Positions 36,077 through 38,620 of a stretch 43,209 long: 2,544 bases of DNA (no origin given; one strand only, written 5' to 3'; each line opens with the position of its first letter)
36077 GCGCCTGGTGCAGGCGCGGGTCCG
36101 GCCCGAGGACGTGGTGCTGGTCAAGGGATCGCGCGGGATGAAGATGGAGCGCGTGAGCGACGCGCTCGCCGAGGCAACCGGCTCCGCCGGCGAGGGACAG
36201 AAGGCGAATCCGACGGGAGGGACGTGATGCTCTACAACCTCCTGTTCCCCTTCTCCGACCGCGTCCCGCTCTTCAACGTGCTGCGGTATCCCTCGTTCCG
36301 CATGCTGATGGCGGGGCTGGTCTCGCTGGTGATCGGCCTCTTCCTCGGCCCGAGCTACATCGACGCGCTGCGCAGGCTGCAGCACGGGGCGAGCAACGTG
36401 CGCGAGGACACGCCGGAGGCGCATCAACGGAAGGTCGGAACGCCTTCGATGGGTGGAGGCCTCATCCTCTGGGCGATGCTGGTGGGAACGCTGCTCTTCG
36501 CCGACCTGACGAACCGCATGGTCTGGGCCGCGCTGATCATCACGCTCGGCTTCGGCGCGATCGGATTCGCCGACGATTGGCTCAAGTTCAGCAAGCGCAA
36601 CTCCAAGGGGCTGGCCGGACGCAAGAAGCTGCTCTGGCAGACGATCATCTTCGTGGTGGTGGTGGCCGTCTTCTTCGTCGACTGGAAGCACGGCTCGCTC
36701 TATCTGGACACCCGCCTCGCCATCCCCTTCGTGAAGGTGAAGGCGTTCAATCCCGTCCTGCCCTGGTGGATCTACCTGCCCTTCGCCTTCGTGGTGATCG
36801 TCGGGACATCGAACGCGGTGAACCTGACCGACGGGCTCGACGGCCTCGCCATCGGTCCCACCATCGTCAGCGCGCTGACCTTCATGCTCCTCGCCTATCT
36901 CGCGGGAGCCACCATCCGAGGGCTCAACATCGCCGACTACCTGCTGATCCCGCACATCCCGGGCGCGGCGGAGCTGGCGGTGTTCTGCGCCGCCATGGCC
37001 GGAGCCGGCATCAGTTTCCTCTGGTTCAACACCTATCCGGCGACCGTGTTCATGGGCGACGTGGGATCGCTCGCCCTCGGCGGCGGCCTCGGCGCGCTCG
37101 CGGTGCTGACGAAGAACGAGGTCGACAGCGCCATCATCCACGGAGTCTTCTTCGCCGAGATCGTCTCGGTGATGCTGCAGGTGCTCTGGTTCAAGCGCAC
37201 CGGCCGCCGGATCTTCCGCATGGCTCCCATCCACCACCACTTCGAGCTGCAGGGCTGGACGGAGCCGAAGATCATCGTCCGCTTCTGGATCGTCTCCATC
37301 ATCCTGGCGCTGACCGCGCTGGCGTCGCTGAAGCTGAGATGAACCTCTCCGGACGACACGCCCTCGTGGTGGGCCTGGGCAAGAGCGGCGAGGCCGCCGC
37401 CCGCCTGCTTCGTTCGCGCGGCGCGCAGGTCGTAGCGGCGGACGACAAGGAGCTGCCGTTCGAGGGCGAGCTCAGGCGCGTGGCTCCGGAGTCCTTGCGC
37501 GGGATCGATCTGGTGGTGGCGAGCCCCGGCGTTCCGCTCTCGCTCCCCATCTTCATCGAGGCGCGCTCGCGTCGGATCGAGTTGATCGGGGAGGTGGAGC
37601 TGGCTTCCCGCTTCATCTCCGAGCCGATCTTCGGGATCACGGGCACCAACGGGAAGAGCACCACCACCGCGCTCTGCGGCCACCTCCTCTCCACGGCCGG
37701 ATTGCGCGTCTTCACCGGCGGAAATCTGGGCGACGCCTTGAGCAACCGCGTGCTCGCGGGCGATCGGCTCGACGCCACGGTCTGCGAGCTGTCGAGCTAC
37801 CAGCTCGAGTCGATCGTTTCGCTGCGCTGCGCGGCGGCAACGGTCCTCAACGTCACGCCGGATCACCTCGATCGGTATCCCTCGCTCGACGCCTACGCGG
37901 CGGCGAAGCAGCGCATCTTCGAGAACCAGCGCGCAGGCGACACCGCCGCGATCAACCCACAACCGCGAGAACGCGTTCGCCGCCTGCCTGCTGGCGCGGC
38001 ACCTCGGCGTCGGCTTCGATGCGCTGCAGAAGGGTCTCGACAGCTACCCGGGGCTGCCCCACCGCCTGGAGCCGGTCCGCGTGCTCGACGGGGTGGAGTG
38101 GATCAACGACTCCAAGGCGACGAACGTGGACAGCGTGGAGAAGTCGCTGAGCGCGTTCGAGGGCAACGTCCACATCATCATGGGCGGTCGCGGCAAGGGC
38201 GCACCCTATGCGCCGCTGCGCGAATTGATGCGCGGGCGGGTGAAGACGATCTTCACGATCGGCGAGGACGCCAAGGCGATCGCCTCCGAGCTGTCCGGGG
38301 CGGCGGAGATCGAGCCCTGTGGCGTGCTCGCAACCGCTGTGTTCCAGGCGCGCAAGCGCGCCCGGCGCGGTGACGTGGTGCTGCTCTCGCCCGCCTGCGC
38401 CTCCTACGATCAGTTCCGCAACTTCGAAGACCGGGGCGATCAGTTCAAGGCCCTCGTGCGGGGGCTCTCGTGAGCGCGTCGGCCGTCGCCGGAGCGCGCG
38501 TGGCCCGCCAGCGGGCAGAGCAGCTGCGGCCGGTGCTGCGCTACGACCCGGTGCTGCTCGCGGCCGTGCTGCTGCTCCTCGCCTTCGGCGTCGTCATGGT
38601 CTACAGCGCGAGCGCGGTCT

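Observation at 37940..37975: murD is broken by an internal deletion of about 55 codons plus a frameshift at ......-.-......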

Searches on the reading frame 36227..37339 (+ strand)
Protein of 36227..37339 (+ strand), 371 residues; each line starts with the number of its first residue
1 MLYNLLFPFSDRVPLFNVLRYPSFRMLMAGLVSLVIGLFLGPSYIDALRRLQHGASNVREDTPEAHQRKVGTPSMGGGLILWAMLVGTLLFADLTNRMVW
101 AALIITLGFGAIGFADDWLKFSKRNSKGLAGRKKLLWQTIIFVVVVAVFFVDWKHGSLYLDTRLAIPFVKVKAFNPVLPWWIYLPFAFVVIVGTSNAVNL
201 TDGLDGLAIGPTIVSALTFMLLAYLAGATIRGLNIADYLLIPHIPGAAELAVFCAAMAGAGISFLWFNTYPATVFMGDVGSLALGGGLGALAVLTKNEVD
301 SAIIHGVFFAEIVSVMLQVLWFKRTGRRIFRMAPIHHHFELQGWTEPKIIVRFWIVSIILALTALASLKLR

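Call 23: find_related_loci(query=window:36227-37339:+, collection=genome_contigs, flank=10000)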
Query seq(371 aa) (371 aa) in genome_contigs; peptide patterns used: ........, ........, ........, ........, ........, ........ (x = any residue, [..] = any of these).
600 stretches matched a pattern (row limit reached: there are more); 600 encode a relative of the query (tblastn E <= 1e-3); the best 80 are kept; 80 distinct loci.
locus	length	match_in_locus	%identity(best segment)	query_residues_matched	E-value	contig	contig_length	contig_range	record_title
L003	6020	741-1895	60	1-371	9e-132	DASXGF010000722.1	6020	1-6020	MAG TPA_asm: Myxococcaceae bacterium isolate SMAG_U5157 k141_3669994, whole genome shotgun sequence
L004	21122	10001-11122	60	16-371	2e-131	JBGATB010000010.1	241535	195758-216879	MAG: Myxococcaceae bacterium isolate MAG_AAO_H10.6 AAOH10-6_opera_contig_245, whole genome shotgun sequence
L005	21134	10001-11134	60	1-371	5e-130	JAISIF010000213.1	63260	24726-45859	MAG: Myxococcales bacterium isolate Hm464_bin50 k119_2016243, whole genome shotgun sequence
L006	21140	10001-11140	65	1-371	2e-144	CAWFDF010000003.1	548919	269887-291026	MAG: uncultured delta proteobacterium isolate MFD04716.bin.1.98 genome assembly, contig: contig_12141, whole genome shot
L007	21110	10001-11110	56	1-371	5e-128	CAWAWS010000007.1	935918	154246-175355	MAG: uncultured delta proteobacterium isolate MFD04540.bin.2.104 genome assembly, contig: contig_16312, whole genome sho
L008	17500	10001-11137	53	1-371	2e-123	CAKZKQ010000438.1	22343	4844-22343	MAG TPA_asm: uncultured proteobacterium isolate ERR2094171_bin.68_CONCOCT_v1.1_MAG genome assembly, contig: ERZ650152.18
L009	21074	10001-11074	54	1-371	3e-121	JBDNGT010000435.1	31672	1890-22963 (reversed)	MAG: Geopsychrobacter sp. isolate concoct.225.WLB k141_1302446, whole genome shotgun sequence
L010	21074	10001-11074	52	1-371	2e-119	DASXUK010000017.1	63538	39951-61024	MAG TPA_asm: Desulfuromonadaceae bacterium isolate SMAG_U4716 k141_227292, whole genome shotgun sequence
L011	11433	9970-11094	54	1-371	4e-119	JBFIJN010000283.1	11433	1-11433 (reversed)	MAG: Nannocystaceae bacterium isolate Mix_sand11.2021.09.Z.87 k141_447880_length_11433_cov_21.2279, whole genome shotgun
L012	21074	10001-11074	54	1-371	2e-118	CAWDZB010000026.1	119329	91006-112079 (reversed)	MAG: uncultured delta proteobacterium isolate MFD05684.bin.3.160 genome assembly, contig: contig_88134, whole genome sho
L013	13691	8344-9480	51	1-371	9e-117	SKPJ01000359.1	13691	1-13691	MAG: Myxococcales bacterium isolate CSSed162cmA_369 CSSed16-2cmA-13177, whole genome shotgun sequence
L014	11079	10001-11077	53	1-371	2e-116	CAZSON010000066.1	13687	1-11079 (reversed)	MAG TPA_asm: uncultured Desulfobacter sp. isolate binchicken_co275_82 genome assembly, contig: NODE_6530_length_13687_co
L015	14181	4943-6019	51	1-371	3e-115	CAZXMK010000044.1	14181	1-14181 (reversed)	MAG TPA_asm: uncultured Syntrophaceae bacterium isolate SRP278314_co2_182 genome assembly, contig: NODE_5721_length_1418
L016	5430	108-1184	51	1-371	2e-115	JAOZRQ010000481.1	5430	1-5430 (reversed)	MAG: Desulfobacterales bacterium isolate GMC6.concoct.52 GMC6_22709_length_5430_cov_15.962605, whole genome shotgun sequ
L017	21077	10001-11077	50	1-371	6e-115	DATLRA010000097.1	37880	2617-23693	MAG TPA_asm: Candidatus Binataceae bacterium isolate SMAG_U13892 k141_1012684, whole genome shotgun sequence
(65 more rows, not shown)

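Call 39: find_homologous_proteins(query=window:36227-37339:+, max_evalue=1e-150)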
Query seq(371 aa) (371 aa): 507 proteins with E <= 1e-150 among 8000 candidates; the best 120 are listed.
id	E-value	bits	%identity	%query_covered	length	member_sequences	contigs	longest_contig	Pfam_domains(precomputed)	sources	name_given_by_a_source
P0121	2.3e-228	776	93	100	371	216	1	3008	PF00953.27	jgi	jgi:phospho-N-acetylmuramoyl-pentapeptide-transferase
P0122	1.9e-222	756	91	100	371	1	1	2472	PF00953.27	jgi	jgi:phospho-N-acetylmuramoyl-pentapeptide-transferase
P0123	4.3e-219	745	89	100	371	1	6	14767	PF00953.27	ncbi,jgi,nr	ncbi:MAG TPA: phospho-N-acetylmuramoyl-pentapeptide-transferase [Myxococcales bacterium]|jgi:phospho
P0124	6.0e-218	741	89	100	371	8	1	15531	PF00953.27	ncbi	ncbi:MAG: phospho-N-acetylmuramoyl-pentapeptide-transferase [Myxococcales bacterium]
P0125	8.5e-218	741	89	100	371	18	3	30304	PF00953.27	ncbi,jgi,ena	jgi:phospho-N-acetylmuramoyl-pentapeptide-transferase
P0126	3.1e-217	739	90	100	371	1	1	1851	PF00953.27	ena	-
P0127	4.3e-217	739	88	100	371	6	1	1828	PF00953.27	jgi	jgi:phospho-N-acetylmuramoyl-pentapeptide-transferase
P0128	4.5e-217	738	88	100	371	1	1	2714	PF00953.27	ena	-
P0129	6.6e-217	738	89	100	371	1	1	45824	PF00953.27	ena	-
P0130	8.5e-217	738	88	100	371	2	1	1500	PF00953.27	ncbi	-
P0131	3.8e-216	735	89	100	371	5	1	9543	PF00953.27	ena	-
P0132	9.2e-216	734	88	100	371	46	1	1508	PF00953.27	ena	-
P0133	7.3e-215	731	89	100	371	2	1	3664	PF00953.27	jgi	jgi:phospho-N-acetylmuramoyl-pentapeptide-transferase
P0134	3.2e-214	729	87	100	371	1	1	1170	PF00953.27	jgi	jgi:phospho-N-acetylmuramoyl-pentapeptide-transferase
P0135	4.5e-214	729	88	100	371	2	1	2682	PF00953.27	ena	-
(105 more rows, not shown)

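Call 40: list_cluster_members(proteins=[window:36227-37339:+, window:39565-40695:+, window:40776-42146:+, window:31232-33226:+])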
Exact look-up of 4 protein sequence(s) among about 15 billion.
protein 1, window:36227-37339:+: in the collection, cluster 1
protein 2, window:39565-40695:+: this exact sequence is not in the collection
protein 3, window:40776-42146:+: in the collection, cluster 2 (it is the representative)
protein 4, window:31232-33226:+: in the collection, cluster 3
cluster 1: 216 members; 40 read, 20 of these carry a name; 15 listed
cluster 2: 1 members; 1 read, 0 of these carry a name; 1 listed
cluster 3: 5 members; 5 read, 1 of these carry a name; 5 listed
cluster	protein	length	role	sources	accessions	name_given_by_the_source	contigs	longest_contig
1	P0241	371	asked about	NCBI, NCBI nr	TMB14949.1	MAG: phospho-N-acetylmuramoyl-pentapeptide-transferase [Deltaproteobacteria bacterium]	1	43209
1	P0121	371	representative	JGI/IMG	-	phospho-N-acetylmuramoyl-pentapeptide-transferase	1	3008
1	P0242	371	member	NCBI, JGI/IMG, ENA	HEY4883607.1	MAG TPA: phospho-N-acetylmuramoyl-pentapeptide-transferase [Myxococcales bacterium]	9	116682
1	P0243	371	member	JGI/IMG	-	phospho-N-acetylmuramoyl-pentapeptide-transferase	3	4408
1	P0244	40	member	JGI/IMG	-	phospho-N-acetylmuramoyl-pentapeptide-transferase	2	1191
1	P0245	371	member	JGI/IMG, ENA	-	phospho-N-acetylmuramoyl-pentapeptide-transferase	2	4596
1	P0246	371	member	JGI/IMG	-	phospho-N-acetylmuramoyl-pentapeptide-transferase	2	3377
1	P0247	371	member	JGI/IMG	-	phospho-N-acetylmuramoyl-pentapeptide-transferase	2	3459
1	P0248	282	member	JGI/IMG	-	phospho-N-acetylmuramoyl-pentapeptide-transferase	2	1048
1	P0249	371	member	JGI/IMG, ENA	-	phospho-N-acetylmuramoyl-pentapeptide-transferase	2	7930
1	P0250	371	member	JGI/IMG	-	phospho-N-acetylmuramoyl-pentapeptide-transferase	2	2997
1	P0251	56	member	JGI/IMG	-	phospho-N-acetylmuramoyl-pentapeptide-transferase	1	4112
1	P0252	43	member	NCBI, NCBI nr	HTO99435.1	MAG TPA: phospho-N-acetylmuramoyl-pentapeptide-transferase, partial [Myxococcales ... | phospho-N-acetylmuramoyl-pentapeptide-transferase [Myxococcales bacterium]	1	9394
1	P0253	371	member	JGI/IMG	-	phospho-N-acetylmuramoyl-pentapeptide-transferase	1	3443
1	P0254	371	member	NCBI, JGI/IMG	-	phospho-N-acetylmuramoyl-pentapeptide-transferase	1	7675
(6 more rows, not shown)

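Call 58: find_encoding_contigs(protein=window:36227-37339:+, flank=3000, max_places=10)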
Protein window:36227-37339:+ (371 aa): no gene with exactly this product is on record in the collection.

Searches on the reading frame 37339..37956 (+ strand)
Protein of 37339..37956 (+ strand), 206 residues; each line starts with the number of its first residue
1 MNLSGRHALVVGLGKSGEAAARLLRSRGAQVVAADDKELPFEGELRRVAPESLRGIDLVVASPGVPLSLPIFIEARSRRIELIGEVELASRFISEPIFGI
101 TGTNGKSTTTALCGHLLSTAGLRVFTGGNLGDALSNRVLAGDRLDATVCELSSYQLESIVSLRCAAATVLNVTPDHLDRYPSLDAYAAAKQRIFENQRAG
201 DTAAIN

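Call 8: search_protein_families(library=pfam, proteins=[window:37339-37956:+])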
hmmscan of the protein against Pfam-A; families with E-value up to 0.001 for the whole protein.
window:37339-37956:+ (206 aa): 2 families
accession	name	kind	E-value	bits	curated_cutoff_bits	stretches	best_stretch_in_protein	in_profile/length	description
PF08245.18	Mur_ligase_M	-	7.9e-22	78.6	24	1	100-206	1-122/200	Mur ligase middle domain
PF21799.2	MurD-like_N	-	3.1e-09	37.4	27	1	7-84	2-88/88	Mur ligase MurD-like, N-terminal domain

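Call 9: search_protein_families(library=ncbifam, proteins=[window:37339-37956:+])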
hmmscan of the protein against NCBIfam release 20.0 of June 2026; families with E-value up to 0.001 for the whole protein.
window:37339-37956:+ (206 aa): 18 families
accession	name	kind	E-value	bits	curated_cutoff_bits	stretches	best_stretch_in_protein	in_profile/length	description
TIGR01087.1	murD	equivalog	3.6e-56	191.1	211.95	1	8-206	2-214/441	UDP-N-acetylmuramoyl-L-alanine--D-glutamate ligase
TIGR01082.1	murC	equivalog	3.7e-20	72.4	335.1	1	12-200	6-204/449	UDP-N-acetylmuramate--L-alanine ligase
NF053646.1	pMurD1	equivalog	1.1e-17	63.9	610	1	50-196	62-218/465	pseudomurein biosynthesis peptide ligase pMurD1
NF053647.1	pMurD2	equivalog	1.6e-14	53.6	550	1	8-198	3-208/405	pseudomurein biosynthesis peptide ligase pMurD2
TIGR01085.1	murE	subfamily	9.2e-14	51.2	257.3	2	142-205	154-219/472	UDP-N-acetylmuramyl-tripeptide synthetase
NF053645.1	pMurC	equivalog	4.8e-13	48.6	560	1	11-198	4-214/492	pseudomurein biosynthesis peptide ligase pMurC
NF001126.0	PRK00139.1-4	equivalog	1.2e-12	47.2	373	2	143-206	171-236/486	UDP-N-acetylmuramoyl-L-alanyl-D-glutamate--2,6-diaminopimelate ligase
NF008896.0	PRK11929.1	equivalog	7.5e-12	43.9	1023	2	142-204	178-241/965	bifunctional UDP-N-acetylmuramoyl-L-alanyl-D-glutamate--2,6-diaminopimelate ligase MurE/UDP-N-acetylmuramoyl-tripeptide--D-alanyl-D-alanine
NF001124.0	PRK00139.1-2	equivalog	1.7e-11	43.6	476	1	139-204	172-239/500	UDP-N-acetylmuramoyl-L-alanyl-D-glutamate--2,6-diaminopimelate ligase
NF001123.0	PRK00139.1-1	equivalog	1.2e-10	40.7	586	2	144-200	175-233/493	UDP-N-acetylmuramoyl-L-alanyl-D-glutamate--2,6-diaminopimelate ligase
TIGR01143.1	murF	subfamily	3.1e-07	29.7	288.6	1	93-206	72-192/418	UDP-N-acetylmuramoyl-tripeptide--D-alanyl-D-alanine ligase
NF010628.0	PRK14022.1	equivalog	1e-06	27.8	536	1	148-199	183-238/483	UDP-N-acetylmuramoyl-L-alanyl-D-glutamate--L-lysine ligase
TIGR02068.2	cya_phycin_syn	equivalog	3.6e-06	25.3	850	1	96-124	480-508/862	cyanophycin synthetase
NF053648.1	pMurE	equivalog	3.1e-05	22.9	600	1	100-127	103-130/464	pseudomurein biosynthesis peptide ligase pMurE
NF010623.0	PRK14016.1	subfamily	7.7e-05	21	877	1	96-127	481-512/871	cyanophycin synthetase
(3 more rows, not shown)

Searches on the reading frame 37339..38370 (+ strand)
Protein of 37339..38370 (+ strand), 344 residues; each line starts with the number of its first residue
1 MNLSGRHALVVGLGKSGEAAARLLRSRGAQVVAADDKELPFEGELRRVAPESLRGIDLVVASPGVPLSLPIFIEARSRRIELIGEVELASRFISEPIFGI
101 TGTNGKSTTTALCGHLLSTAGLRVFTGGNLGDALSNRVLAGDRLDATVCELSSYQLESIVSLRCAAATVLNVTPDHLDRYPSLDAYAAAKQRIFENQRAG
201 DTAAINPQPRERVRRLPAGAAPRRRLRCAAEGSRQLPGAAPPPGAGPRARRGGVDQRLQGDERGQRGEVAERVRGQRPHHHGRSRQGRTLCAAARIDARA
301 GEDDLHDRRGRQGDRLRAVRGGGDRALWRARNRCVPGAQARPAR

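Call 17: find_encoding_contigs(protein=window:37339-38370:+, flank=10000, max_places=6)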
Protein window:37339-38370:+ (344 aa): no gene with exactly this product is on record in the collection.

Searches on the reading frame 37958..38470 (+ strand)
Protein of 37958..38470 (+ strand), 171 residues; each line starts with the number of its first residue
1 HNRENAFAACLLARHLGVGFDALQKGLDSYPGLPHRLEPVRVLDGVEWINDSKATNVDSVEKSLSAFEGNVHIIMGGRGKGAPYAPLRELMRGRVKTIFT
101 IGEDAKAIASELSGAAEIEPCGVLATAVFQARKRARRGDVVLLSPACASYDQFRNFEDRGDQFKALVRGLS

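Call 8: search_protein_families(library=pfam, proteins=[window:37958-38470:+])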
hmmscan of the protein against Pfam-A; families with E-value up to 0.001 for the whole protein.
window:37958-38470:+ (171 aa): 1 family
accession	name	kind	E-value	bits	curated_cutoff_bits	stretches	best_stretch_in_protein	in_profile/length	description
PF02875.26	Mur_ligase_C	-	1.2e-14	55.6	28.4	1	35-147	1-127/127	Mur ligase, glutamate ligase domain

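Call 9: search_protein_families(library=ncbifam, proteins=[window:37958-38470:+])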
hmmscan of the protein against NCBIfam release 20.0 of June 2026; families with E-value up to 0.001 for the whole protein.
window:37958-38470:+ (171 aa): 6 families
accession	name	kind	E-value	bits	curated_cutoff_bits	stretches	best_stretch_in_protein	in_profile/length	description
TIGR01087.1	murD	equivalog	2.3e-57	195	211.95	1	1-168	272-440/441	UDP-N-acetylmuramoyl-L-alanine--D-glutamate ligase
TIGR01143.1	murF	subfamily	9.2e-07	28.1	288.6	1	1-69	253-320/418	UDP-N-acetylmuramoyl-tripeptide--D-alanyl-D-alanine ligase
NF008896.0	PRK11929.1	equivalog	1e-05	23.6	1023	1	1-68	789-856/965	bifunctional UDP-N-acetylmuramoyl-L-alanyl-D-glutamate--2,6-diaminopimelate ligase MurE/UDP-N-acetylmuramoyl-tripeptide--D-alanyl-D-alanine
NF008041.0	PRK10773.1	equivalog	1.6e-05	23.9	551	1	1-62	282-343/453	UDP-N-acetylmuramoyl-tripeptide--D-alanyl-D-alanine ligase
NF053646.1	pMurD1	equivalog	0.00017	20.4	610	1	4-74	286-355/465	pseudomurein biosynthesis peptide ligase pMurD1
NF033197.0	F430_CfbE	equivalog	0.0004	19.5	250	1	1-78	270-352/430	coenzyme F430 synthase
